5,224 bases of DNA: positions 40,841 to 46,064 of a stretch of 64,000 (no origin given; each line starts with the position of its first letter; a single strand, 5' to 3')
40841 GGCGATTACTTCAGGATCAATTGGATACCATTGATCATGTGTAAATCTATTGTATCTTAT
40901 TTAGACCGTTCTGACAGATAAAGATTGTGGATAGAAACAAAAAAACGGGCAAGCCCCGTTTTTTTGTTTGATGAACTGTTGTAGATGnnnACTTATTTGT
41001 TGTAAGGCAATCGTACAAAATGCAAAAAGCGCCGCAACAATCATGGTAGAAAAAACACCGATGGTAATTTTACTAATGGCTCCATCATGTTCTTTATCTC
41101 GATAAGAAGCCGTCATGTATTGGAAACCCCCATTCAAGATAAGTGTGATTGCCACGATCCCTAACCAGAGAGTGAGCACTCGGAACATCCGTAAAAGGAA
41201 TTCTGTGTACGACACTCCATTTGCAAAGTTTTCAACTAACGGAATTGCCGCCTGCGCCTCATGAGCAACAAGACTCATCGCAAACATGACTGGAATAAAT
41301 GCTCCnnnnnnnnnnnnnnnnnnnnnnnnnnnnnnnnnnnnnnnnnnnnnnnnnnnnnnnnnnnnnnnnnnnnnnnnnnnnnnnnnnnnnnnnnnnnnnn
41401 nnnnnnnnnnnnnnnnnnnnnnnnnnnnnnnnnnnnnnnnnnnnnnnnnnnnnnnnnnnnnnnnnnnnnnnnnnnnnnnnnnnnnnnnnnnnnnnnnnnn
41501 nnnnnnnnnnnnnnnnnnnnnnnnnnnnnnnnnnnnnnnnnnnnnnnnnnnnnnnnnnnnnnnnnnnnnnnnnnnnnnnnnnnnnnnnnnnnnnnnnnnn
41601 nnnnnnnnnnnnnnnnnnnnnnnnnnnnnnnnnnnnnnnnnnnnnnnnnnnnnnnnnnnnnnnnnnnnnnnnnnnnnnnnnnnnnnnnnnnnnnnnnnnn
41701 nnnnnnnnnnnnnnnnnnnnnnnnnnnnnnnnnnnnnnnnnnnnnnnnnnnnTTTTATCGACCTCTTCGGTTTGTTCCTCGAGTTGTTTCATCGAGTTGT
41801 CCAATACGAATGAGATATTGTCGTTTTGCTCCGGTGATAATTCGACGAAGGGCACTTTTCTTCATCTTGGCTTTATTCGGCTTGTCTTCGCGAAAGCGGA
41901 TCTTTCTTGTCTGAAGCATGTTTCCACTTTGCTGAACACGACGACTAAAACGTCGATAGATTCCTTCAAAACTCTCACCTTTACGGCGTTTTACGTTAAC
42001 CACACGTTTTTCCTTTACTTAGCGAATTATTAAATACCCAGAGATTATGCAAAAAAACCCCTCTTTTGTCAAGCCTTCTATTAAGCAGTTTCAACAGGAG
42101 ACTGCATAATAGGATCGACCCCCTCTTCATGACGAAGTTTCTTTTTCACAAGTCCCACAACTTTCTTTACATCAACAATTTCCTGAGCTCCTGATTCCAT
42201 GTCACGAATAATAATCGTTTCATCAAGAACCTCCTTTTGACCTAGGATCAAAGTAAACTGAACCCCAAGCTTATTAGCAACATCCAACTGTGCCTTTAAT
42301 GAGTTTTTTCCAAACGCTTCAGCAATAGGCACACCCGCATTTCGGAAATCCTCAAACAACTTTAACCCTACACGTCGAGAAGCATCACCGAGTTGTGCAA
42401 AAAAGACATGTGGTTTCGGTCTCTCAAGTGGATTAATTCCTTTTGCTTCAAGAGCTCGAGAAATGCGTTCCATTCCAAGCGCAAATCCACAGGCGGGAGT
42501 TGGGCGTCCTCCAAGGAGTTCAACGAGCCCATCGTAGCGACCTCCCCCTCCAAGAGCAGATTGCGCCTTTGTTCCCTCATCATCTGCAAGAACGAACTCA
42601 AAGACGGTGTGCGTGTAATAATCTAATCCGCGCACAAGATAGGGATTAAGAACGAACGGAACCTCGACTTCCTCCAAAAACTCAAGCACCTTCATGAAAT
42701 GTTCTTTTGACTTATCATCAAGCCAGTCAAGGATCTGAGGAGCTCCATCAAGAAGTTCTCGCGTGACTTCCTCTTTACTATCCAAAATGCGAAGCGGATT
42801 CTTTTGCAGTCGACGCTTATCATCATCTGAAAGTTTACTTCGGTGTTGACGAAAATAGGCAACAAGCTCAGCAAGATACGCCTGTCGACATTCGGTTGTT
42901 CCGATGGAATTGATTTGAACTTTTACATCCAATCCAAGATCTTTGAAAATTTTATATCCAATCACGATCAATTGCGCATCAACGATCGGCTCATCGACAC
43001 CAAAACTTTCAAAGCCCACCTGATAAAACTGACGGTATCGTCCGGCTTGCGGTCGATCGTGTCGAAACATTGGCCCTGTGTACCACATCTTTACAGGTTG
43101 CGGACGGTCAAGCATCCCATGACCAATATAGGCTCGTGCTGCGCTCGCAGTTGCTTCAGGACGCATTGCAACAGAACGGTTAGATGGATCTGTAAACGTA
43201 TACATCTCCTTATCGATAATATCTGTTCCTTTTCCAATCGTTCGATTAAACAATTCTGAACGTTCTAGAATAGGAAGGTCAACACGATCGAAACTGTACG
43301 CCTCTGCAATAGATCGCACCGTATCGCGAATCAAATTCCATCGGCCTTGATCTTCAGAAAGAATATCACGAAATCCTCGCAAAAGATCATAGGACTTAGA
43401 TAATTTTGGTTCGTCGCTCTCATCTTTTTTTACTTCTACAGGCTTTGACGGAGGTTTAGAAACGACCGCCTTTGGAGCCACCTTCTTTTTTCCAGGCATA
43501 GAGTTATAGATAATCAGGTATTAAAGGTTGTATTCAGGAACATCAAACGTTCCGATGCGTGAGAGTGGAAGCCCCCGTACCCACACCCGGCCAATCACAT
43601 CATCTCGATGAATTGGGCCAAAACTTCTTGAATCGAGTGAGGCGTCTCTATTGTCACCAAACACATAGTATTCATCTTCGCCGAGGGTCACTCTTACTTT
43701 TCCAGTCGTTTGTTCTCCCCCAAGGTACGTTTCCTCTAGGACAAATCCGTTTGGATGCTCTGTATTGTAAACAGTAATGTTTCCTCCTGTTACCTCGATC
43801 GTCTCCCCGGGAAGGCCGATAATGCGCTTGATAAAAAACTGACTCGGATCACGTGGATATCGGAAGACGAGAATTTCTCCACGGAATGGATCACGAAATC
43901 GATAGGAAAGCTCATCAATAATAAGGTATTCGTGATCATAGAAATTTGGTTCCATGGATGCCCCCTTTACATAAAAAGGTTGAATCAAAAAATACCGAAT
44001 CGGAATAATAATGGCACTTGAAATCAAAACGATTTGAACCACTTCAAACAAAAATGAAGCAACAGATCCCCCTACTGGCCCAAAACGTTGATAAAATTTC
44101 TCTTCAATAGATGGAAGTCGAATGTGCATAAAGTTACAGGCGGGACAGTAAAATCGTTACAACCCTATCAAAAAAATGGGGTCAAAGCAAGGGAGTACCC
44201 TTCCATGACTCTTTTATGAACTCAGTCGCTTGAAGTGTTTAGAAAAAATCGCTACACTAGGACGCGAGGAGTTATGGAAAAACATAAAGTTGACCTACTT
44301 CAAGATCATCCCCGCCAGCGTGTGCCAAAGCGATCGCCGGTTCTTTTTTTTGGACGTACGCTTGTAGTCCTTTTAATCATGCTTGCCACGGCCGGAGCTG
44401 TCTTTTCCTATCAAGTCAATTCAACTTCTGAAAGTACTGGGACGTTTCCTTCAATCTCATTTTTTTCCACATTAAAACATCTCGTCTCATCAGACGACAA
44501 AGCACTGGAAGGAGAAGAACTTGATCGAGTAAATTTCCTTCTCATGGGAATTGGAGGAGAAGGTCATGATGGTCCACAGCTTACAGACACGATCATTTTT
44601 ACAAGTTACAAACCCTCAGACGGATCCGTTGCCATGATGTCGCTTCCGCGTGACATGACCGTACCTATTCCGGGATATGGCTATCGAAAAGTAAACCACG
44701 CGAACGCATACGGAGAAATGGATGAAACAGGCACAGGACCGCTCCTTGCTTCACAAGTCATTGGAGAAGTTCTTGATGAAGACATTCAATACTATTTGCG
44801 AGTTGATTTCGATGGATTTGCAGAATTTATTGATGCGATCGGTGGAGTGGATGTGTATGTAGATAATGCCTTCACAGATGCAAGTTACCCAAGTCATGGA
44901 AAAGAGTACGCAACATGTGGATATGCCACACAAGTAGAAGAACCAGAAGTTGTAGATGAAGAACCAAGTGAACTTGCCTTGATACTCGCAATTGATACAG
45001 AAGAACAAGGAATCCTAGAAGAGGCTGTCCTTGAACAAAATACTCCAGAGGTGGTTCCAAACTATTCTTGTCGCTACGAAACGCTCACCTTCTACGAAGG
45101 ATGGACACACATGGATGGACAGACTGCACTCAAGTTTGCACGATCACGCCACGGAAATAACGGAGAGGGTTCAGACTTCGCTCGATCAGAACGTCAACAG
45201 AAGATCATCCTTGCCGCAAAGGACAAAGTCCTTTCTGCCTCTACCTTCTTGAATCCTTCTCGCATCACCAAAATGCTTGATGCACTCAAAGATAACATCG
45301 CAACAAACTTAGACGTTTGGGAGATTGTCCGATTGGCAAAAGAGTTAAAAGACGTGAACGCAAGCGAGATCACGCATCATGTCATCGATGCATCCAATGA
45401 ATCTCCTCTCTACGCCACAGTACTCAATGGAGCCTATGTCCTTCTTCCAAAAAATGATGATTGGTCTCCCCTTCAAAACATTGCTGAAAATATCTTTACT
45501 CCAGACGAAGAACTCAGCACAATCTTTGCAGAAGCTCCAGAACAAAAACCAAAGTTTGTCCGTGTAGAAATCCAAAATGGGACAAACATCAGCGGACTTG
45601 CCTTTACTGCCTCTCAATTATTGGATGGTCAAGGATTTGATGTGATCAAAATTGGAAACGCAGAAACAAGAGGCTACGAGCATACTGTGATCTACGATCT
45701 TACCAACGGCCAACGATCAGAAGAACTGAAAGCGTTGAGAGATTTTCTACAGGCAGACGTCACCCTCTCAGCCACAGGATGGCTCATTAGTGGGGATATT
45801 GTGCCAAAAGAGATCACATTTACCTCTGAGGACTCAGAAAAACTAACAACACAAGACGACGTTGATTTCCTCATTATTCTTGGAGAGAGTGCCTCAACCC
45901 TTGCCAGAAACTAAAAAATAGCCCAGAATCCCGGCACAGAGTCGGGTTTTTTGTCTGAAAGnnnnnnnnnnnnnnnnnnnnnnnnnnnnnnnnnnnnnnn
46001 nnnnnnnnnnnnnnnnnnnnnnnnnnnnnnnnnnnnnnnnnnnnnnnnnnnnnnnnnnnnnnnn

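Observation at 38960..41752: One VirB2/TrbC-like two-helix membrane module shared by three adjacent genes, including a fusion to YqeY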

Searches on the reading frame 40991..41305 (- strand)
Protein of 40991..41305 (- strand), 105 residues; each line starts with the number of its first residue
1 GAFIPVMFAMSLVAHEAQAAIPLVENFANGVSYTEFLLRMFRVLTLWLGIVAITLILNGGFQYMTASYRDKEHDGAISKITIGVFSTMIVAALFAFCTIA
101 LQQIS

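Call 17: search_protein_families(library=pfam, alignment_id=A1, max_evalue=1)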
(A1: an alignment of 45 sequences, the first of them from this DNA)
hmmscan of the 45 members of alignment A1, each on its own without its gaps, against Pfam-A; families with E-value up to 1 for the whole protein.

A. member 1, seq(105 aa): 6 families
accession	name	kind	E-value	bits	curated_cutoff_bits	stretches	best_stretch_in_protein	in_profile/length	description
PF19592.4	DUF6097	-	0.0034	18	27.5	1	23-95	43-114/152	Family of unknown function (DUF6097)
PF24800.1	DUF7702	-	0.0078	15.9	27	1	34-102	102-169/244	Domain of unknown function (DUF7702)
PF11117.13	DUF2626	-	0.014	16.6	25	1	39-64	3-27/74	Protein of unknown function (DUF2626)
PF07787.17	TMEM43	-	0.19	11.5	23.3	1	12-103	162-245/250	Transmembrane protein 43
PF01529.25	DHHC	-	0.23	12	28.7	1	39-99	49-115/133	DHHC palmitoyltransferase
PF01080.22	Presenilin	-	0.58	9.3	34.3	1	36-104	82-152/408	Presenilin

B. families by the number of members that match (of 45 scanned): 36 families (the first 25 are shown)
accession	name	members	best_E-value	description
PF18895.5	T4SS_pilin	9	4.4e-05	Type IV secretion system pilin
PF07787.17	TMEM43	8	0.02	Transmembrane protein 43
PF24800.1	DUF7702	2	0.00071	Domain of unknown function (DUF7702)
PF04479.18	RTA1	2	0.0032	RTA1 like protein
PF19592.4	DUF6097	2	0.0034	Family of unknown function (DUF6097)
PF07125.16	DUF1378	2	0.013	Protein of unknown function (DUF1378)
PF11117.13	DUF2626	2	0.014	Protein of unknown function (DUF2626)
PF17329.7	DUF5367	2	0.019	Family of unknown function (DUF5367)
PF17073.10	SafA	2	0.2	Two-component-system connector protein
PF13190.11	PDGLE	2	0.2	PDGLE domain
PF11188.13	DUF2975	1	0.0047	Protein of unknown function (DUF2975)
PF24283.1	DUF7471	1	0.0049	Family of unknown function (DUF7471)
PF02322.20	Cyt_bd_oxida_II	1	0.007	Cytochrome bd terminal oxidase subunit II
PF25392.1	MS_channel_TM1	1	0.01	Mechanosensitive ion channel, transmembrane helix 1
PF01970.21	TctA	1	0.011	Tripartite tricarboxylate transporter TctA family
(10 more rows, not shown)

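Call 20: search_solved_structures(query=A1, max_evalue=10, show_alignments=2)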
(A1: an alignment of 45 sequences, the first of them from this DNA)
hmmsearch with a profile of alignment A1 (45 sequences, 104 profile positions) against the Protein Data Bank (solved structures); distinct sequences matched with E-value up to 10: 0.

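Call 50: predict_structure(alignment_id=A1)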
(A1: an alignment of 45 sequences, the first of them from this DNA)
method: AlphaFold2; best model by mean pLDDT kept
length: 105 residues; sequences in the alignment: 45
mean_pLDDT: 83.5   pTM: 0.61
mean pLDDT of the five models: 83.5, 82.9, 82.6, 82.5, 81.8
residues with pLDDT >= 90: 58; 70-90: 23; 50-70: 20; < 50: 4
segments of 3 or more residues with pLDDT < 50: 17-20
pLDDT, mean of each block of 10 residues (from residue 1): 71 54 57 83 93 96 93 96 97 93 85
secondary structure, 60 per line:
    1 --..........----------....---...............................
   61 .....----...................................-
elements in order: H3-12 H23-26 H30-65 H70-104

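Call 54: fold_search(model_id=the predicted structure, library=pdb)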
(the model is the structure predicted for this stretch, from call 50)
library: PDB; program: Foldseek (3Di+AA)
matches with E <= 10: 312; with E <= 0.001: 0
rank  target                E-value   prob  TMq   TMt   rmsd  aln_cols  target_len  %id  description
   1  9qgy_G                3.9e-01  0.82  0.42  0.17   5.4        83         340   16  Structure of the YbjP lipoprotein bound to the MacAB-TolC tripartite efflux pump (released 2026-03-25)
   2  9rcv_E                4.4e-01  0.96  0.60  0.11   8.8       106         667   17  Structure of the Human Peptide-Loading Complex Arrested by HCMV US6 (released 2025-12-03)
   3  6h2f_D                5.2e-01  0.84  0.45  0.17   8.7        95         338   14  Structure of the pre-pore AhlB of the tripartite alpha-pore forming toxin, AHL, from Aeromonas hydrophila. (released 2019-07-10)
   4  5z7b_B                7.4e-01  0.97  0.62  0.34   6.4        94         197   12  Crystal structure of the VanR transcription factor in complex with vanillate (released 2018-08-29)
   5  6ixg_B                8.3e-01  0.33  0.34  0.18  16.2       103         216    7  Crystal structure of native apo SH3BP5 (P41) (released 2019-03-20)
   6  3fpp_A                8.8e-01  0.60  0.42  0.21   5.5        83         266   16  Crystal structure of E.coli MacA (released 2009-04-28)
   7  4afl_C                9.3e-01  0.97  0.65  0.67   4.9        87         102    8  The crystal structure of the ING4 dimerization domain reveals the functional organization of the ING family of chromat (released 2012-02-22)
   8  9o94_B                9.9e-01  0.98  0.61  0.13   2.1        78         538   18  Transporter associated with antigen processing (TAP) EQ mutant bound to the viral protein bUL49.5 in the outward-facin (released 2025-09-10)
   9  6lg2_B                9.9e-01  0.94  0.62  0.36   6.7        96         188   11  VanR bound to Vanillate (released 2020-02-12)
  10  6lg2_A                1.1e+00  0.92  0.62  0.37   6.8        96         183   11  VanR bound to Vanillate (released 2020-02-12)
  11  5z7b_A                1.1e+00  0.92  0.62  0.35   6.8        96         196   11  Crystal structure of the VanR transcription factor in complex with vanillate (released 2018-08-29)
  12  9a72_A                1.1e+00  0.85  0.59  0.23  22.4       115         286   12  Integrative model of YFMS-CHEW by crosslinking MS and deep learning (released 2024-09-18)
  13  3fpp_B                1.2e+00  0.47  0.41  0.21   4.9        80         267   16  Crystal structure of E.coli MacA (released 2009-04-28)
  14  2ch7_A                1.2e+00  0.16  0.29  0.13  20.0       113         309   12  Crystal structure of the cytoplasmic domain of a bacterial chemoreceptor from Thermotoga maritima (released 2006-04-18)
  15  9a2v_MODEL_1_A        1.3e+00  0.47  0.40  0.14   4.6        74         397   12  Model of E. coli AcrA by in-cell photo-crosslinking MS and deep learning (released 2023-02-24)
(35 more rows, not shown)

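Call 61: search_protein_representatives(alignment_id=A1)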
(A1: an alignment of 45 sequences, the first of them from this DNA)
Query: 45 sequences, 104 profile positions. Proteins with E-value up to 0.001 (for the whole library): 1935; up to 1e-10: 34; up to 1e-30: 3. The best 150 are listed.
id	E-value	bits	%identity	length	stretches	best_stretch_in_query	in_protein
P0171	6.8e-33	128.9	-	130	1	2-103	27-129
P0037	1.2e-31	124.9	-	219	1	2-103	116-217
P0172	2.7e-31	123.8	-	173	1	2-103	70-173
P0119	5.6e-28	113.1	-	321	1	3-103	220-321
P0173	1.3e-27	112.0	-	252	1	3-103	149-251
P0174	1.0e-24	102.6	-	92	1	21-103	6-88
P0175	1.1e-23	99.3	-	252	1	5-103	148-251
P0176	7.0e-23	96.8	-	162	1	2-103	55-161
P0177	1.0e-22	96.2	-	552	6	32-98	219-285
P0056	5.3e-22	93.9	-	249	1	2-103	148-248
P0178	2.0e-21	92.0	-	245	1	3-103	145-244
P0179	6.8e-21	90.4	-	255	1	3-103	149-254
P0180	9.1e-19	83.5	-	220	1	3-103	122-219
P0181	1.7e-17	79.4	-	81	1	29-103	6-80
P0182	2.4e-17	79.0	-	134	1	2-103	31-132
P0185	1.8e-15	72.9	-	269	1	12-103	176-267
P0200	7.4e-11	58.1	-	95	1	25-102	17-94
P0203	2.8e-10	56.3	-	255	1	28-103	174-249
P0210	7.8e-10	54.8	-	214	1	24-103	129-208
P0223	6.3e-09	51.9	-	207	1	24-103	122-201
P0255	4.9e-08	49.1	-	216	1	24-103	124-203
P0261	6.4e-08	48.7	-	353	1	26-103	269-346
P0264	7.8e-08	48.4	-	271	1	24-96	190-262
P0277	1.1e-07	47.9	-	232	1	28-103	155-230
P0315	2.7e-07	46.7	-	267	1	25-99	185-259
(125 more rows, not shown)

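Call 62: search_protein_families(library=pfam, proteins=[P0210, P0223, P0255, P0261, P0264, P0315, P0277, P0203, P0185, P0177], max_evalue=0.001)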
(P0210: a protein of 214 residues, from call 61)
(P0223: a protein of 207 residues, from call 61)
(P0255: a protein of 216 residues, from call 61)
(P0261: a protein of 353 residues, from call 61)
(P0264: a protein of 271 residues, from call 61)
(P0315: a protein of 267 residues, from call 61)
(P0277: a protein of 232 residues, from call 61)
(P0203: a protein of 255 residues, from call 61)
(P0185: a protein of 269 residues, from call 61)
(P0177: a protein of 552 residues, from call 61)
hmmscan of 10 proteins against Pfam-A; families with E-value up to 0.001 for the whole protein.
P0210 (214 aa): 1 family
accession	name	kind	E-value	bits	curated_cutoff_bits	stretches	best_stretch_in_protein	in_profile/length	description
PF18895.5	T4SS_pilin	-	2e-13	50.7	26.6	1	135-204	3-71/71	Type IV secretion system pilin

P0223 (207 aa): 1 family
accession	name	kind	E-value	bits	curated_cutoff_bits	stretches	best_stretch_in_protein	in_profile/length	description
PF18895.5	T4SS_pilin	-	1.4e-12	47.9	26.6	1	132-197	7-71/71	Type IV secretion system pilin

P0255 (216 aa): 1 family
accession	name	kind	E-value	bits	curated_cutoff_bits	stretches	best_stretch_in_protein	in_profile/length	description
PF18895.5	T4SS_pilin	-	3.9e-12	46.5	26.6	1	129-198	2-70/71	Type IV secretion system pilin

P0261 (353 aa): 1 family
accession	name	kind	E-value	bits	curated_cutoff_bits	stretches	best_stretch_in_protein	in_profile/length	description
PF18895.5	T4SS_pilin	-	1.9e-11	44.3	26.6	1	272-340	2-69/71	Type IV secretion system pilin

P0264 (271 aa): 2 families
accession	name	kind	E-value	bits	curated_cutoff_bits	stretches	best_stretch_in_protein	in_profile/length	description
PF18895.5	T4SS_pilin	-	1.4e-07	31.9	26.6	1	198-265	5-71/71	Type IV secretion system pilin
PF04956.18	TrbC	-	9.3e-05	23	27.9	1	179-264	22-97/98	TrbC/VIRB2 pilin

P0315 (267 aa): 1 family
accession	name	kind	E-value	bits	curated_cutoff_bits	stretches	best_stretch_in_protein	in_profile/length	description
PF18895.5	T4SS_pilin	-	1.1e-08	35.5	26.6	1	190-259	3-71/71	Type IV secretion system pilin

P0277 (232 aa): 4 families
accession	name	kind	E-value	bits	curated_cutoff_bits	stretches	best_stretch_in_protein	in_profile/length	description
PF01471.23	PG_binding_1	-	1.1e-15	57.9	23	1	54-111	4-57/57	Putative peptidoglycan binding domain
PF18895.5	T4SS_pilin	-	2.1e-12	47.4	26.6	1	158-226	4-71/71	Type IV secretion system pilin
PF09374.15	PG_binding_3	-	0.00016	22.2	24.6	0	69-89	13-33/76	Predicted Peptidoglycan domain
PF04956.18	TrbC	-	0.00087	19.9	27.9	1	161-225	39-97/98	TrbC/VIRB2 pilin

P0203 (255 aa): 1 family
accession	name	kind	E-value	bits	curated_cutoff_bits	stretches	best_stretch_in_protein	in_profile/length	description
PF18895.5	T4SS_pilin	-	7.1e-13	48.9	26.6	1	193-245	20-71/71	Type IV secretion system pilin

P0185 (269 aa): 1 family
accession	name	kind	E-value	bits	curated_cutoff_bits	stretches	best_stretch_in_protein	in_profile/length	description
PF09424.15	YqeY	-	3.9e-31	108.5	27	1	12-148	3-139/143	Yqey-like protein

P0177 (552 aa): 3 families
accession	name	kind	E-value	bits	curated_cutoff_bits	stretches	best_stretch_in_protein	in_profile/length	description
PF18895.5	T4SS_pilin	-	2.9e-71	235.9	26.6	6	475-544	3-71/71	Type IV secretion system pilin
PF02322.20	Cyt_bd_oxida_II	-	2.2e-08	34.2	35.6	0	149-366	84-247/302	Cytochrome bd terminal oxidase subunit II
PF17382.7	Ycf70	-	0.00044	21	25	0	288-337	6-55/89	Uncharacterized Ycf70-like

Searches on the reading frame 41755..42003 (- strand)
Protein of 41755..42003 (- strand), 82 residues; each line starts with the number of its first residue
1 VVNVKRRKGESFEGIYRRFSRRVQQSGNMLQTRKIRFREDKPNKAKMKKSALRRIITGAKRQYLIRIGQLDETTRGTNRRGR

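Call 8: search_protein_families(library=pfam, proteins=[window:41755-42003:-], max_evalue=0.01)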
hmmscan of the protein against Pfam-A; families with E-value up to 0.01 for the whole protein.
window:41755-42003:- (82 aa): 1 family
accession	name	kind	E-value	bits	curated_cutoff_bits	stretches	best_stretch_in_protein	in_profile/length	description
PF01165.25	Ribosomal_S21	-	6.7e-05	23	27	1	4-54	2-52/55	Ribosomal protein S21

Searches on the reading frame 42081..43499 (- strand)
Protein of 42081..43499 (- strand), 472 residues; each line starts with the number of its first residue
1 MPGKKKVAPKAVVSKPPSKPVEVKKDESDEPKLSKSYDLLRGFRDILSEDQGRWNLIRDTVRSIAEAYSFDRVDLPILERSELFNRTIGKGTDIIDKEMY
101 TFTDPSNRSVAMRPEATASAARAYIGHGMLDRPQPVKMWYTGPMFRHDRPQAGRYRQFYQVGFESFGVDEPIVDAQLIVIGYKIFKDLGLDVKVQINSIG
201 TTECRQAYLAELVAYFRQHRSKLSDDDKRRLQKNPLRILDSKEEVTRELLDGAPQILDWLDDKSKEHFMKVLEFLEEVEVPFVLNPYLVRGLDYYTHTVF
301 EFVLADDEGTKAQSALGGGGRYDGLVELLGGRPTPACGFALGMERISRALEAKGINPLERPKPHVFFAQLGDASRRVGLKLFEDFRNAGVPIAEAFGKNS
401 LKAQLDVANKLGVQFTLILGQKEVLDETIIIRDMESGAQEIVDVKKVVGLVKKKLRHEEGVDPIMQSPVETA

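Call 8: search_protein_families(library=pfam, proteins=[window:42081-43499:-], max_evalue=0.01)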
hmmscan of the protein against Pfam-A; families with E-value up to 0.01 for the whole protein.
window:42081-43499:- (472 aa): 4 families
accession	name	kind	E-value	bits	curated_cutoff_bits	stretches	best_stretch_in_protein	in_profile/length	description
PF13393.11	tRNA-synt_His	-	5.9e-43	147.7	25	1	42-346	1-308/308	Histidyl-tRNA synthetase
PF00587.30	tRNA-synt_2b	-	5.1e-12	46.6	29.3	1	100-302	1-120/179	tRNA synthetase class II core domain (G, H, P, S and T)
PF03129.25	HGTP_anticodon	-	6.5e-09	36.3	21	1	375-454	15-94/94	Anticodon binding domain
PF01409.25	tRNA-synt_2d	-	0.0013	18.7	19.8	1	101-196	69-162/246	tRNA synthetases class II core domain (F)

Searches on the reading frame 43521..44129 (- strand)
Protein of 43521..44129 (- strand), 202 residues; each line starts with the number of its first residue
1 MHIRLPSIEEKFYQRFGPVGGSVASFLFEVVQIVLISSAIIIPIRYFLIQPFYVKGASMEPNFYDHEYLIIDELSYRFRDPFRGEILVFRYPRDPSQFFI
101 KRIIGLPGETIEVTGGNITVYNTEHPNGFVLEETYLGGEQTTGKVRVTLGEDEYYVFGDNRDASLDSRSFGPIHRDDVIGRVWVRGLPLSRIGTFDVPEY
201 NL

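Call 8: search_protein_families(library=pfam, proteins=[window:43521-44129:-], max_evalue=0.01)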
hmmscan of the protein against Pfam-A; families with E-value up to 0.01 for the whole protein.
window:43521-44129:- (202 aa): 2 families
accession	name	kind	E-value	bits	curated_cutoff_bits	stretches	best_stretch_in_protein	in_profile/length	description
PF10502.14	Peptidase_S26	-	6.9e-40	137.2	22.9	1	28-183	2-164/168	Signal peptidase, peptidase S26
PF00717.28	Peptidase_S24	-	9.8e-05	22.5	23.3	1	53-117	39-95/116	Peptidase S24-like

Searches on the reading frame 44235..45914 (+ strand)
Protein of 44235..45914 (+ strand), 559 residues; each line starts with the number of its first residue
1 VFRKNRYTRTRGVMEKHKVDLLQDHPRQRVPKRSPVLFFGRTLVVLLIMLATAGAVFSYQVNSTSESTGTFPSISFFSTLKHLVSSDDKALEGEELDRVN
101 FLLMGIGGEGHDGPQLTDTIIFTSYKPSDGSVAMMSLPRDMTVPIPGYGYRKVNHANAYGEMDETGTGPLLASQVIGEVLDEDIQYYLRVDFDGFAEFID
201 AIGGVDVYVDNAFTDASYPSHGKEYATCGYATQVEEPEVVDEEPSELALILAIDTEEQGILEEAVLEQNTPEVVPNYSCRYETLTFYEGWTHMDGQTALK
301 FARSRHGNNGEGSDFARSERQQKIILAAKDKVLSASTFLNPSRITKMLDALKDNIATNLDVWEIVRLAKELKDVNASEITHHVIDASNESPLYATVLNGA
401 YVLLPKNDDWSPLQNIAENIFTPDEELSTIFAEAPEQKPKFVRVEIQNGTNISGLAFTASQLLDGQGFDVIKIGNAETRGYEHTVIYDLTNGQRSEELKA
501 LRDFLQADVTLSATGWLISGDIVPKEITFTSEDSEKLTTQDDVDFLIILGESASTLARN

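Call 8: search_protein_families(library=pfam, proteins=[window:44235-45914:+], max_evalue=0.01)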
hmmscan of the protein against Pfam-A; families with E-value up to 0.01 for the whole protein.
window:44235-45914:+ (559 aa): 2 families
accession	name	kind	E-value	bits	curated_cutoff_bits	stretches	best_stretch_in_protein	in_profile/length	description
PF03816.19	LytR_cpsA_psr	-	1.1e-33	116.9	24.6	1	117-332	2-148/150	LytR_cpsA_psr family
PF13399.11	LytR_C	-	3.5e-10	41.1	22.2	1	442-506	2-63/86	LytR cell envelope-related transcriptional attenuator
